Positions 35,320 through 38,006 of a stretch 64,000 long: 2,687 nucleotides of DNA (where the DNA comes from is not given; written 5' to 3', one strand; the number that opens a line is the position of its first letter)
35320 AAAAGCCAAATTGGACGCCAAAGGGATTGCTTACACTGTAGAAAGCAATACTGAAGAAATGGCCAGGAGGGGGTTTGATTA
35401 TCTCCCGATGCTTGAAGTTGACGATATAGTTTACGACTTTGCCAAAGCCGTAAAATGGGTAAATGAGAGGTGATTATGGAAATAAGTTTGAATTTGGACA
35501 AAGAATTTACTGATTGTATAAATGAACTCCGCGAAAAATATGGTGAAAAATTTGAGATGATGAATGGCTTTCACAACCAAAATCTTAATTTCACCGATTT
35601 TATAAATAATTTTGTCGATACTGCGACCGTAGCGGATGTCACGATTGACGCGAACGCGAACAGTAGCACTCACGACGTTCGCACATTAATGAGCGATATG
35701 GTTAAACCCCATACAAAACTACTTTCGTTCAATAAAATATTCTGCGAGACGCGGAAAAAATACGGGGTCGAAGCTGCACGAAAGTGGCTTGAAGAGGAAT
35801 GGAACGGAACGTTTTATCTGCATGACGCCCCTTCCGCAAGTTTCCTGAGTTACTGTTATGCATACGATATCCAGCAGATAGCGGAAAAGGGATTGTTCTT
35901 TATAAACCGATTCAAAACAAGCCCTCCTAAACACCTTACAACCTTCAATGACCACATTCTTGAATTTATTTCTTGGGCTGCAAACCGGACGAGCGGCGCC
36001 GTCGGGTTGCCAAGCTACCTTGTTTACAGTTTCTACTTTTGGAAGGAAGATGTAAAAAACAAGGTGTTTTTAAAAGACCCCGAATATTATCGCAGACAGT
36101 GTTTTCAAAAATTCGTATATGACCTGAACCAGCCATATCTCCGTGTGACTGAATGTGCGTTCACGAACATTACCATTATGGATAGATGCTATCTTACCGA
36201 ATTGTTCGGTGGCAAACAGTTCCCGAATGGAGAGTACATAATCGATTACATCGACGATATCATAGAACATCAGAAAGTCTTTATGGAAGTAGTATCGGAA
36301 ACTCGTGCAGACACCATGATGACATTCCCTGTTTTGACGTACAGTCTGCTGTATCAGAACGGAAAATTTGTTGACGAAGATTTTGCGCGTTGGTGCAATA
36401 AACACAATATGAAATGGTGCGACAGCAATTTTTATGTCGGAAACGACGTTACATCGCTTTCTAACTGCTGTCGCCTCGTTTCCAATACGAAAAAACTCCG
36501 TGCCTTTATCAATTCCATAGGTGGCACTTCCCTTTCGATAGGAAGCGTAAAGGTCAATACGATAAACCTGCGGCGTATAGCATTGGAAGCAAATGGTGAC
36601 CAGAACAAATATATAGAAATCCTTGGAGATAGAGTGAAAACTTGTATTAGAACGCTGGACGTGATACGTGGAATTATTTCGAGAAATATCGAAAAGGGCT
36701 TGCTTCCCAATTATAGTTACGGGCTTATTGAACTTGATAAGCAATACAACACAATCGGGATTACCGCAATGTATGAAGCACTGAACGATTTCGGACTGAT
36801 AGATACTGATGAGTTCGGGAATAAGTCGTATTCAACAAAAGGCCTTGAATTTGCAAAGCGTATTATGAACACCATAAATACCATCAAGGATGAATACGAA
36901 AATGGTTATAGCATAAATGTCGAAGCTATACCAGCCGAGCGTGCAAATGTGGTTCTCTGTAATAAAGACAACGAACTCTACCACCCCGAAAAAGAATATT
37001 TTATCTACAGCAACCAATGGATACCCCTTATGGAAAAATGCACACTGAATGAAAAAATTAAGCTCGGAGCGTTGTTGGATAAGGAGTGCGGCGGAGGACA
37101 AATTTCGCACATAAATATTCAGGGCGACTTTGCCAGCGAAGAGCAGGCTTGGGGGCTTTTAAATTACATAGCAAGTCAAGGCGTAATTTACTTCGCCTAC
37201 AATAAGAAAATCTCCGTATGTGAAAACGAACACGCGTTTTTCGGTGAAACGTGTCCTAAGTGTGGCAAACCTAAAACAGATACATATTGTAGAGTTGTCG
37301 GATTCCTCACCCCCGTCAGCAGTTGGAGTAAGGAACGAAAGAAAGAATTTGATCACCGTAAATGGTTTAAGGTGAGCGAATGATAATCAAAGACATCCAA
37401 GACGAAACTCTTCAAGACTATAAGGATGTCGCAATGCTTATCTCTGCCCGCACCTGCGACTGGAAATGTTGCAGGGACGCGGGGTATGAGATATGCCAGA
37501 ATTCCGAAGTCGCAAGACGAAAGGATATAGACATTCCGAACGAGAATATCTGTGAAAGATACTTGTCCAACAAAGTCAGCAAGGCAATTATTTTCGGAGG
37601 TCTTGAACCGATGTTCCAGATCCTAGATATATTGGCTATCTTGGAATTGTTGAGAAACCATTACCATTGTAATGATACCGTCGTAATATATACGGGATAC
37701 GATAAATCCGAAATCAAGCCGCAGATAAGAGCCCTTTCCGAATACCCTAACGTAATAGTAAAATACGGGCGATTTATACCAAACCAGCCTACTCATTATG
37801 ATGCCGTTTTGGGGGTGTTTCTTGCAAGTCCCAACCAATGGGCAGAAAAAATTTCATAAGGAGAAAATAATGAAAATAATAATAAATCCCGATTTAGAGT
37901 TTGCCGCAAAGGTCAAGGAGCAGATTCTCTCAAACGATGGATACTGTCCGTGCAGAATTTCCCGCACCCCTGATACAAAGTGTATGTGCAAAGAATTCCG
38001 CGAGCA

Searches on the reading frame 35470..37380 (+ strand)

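Call 21: search_protein_families(library=phrogs, proteins=[window:35470-37380:+], max_evalue=0.00001)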
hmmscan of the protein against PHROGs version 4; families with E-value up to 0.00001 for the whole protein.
window:35470-37380:+ (637 aa): 3 families
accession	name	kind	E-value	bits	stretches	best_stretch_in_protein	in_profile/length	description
phrog_25611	-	DNA, RNA and nucleotide metabolism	6.7e-185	617.7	2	3-339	1-339/978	anaerobic ribonucleoside reductase large subunit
phrog_487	-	moron, auxiliary metabolic gene and host takeover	6.8e-26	91.6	1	359-631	414-710/718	NrdD-like anaerobic ribonucleotide reductase large subunit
phrog_4218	-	DNA, RNA and nucleotide metabolism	2.3e-11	44.3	1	360-625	35-324/333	anaerobic ribonucleoside reductase large subunit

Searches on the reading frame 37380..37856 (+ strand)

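Call 85: search_protein_families(library=pfam, proteins=[window:37380-37856:+], max_evalue=0.01)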
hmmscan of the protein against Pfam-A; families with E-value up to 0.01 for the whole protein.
window:37380-37856:+ (159 aa): 2 families
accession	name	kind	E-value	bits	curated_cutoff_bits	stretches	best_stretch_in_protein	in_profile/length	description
PF13353.11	Fer4_12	-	1.1e-05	26.1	22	1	39-136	22-121/137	4Fe-4S single cluster domain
PF18562.6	CIDR1_gamma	-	0.0098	16.2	25.3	0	8-40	17-49/52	Cysteine-Rich Interdomain Region 1 gamma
